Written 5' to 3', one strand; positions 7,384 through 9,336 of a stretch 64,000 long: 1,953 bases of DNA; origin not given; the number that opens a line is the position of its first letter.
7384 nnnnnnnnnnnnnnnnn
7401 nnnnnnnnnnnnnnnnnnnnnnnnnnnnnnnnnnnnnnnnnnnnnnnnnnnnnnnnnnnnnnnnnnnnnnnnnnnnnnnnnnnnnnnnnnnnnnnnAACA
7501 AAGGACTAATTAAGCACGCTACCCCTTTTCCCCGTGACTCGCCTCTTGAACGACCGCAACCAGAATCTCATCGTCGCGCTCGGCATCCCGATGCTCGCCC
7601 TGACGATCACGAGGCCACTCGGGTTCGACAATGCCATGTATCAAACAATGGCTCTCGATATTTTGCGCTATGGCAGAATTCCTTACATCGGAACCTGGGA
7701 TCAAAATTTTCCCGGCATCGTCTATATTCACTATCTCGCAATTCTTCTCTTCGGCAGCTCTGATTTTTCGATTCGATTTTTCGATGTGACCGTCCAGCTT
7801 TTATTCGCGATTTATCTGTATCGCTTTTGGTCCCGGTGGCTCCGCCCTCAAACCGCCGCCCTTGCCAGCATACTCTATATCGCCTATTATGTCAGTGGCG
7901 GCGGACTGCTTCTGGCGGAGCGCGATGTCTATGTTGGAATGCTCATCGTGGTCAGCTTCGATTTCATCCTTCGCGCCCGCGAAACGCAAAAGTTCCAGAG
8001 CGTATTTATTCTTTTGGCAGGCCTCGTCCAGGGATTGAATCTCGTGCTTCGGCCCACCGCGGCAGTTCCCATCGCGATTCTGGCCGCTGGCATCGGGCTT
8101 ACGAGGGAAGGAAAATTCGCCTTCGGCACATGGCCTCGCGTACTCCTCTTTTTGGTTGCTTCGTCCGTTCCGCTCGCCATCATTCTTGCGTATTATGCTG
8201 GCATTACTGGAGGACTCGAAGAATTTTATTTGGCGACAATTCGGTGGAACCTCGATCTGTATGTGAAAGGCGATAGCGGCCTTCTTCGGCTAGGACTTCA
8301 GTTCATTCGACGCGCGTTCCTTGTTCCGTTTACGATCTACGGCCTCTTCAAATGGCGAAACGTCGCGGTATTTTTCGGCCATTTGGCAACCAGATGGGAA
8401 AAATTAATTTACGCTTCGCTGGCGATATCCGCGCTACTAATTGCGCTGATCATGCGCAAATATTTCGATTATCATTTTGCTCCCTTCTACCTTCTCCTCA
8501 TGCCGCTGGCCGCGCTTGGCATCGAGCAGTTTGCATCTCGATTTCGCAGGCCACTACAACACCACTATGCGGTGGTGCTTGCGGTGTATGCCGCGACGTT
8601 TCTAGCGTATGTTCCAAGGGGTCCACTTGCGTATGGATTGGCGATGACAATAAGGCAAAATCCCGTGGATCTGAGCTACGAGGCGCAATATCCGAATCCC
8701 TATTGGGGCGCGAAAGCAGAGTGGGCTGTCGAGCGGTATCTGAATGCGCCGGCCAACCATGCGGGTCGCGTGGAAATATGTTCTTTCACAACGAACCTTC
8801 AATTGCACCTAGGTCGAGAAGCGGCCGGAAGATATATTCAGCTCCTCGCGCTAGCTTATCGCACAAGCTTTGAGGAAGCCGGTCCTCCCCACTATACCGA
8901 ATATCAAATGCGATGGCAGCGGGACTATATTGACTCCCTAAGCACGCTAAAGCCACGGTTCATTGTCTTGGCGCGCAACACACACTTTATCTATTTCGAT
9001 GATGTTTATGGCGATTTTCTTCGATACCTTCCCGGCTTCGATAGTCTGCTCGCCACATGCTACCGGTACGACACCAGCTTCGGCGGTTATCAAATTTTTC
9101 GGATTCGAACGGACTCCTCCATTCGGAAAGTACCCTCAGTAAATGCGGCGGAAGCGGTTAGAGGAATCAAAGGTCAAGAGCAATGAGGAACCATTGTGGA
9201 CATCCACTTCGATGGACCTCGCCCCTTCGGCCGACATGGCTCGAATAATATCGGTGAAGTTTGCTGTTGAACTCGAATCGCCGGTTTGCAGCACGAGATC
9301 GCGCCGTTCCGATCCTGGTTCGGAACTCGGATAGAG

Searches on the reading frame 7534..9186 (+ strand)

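Call 35: search_protein_families(library=pfam, proteins=[window:7534-9186:+], max_evalue=0.00001)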
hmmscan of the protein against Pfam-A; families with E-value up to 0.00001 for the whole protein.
window:7534-9186:+ (550 aa): 1 family
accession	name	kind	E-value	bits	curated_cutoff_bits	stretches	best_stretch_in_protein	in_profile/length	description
PF13231.12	PMT_2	-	3.7e-07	30.9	26.1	1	60-189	4-132/160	Dolichyl-phosphate-mannose-protein mannosyltransferase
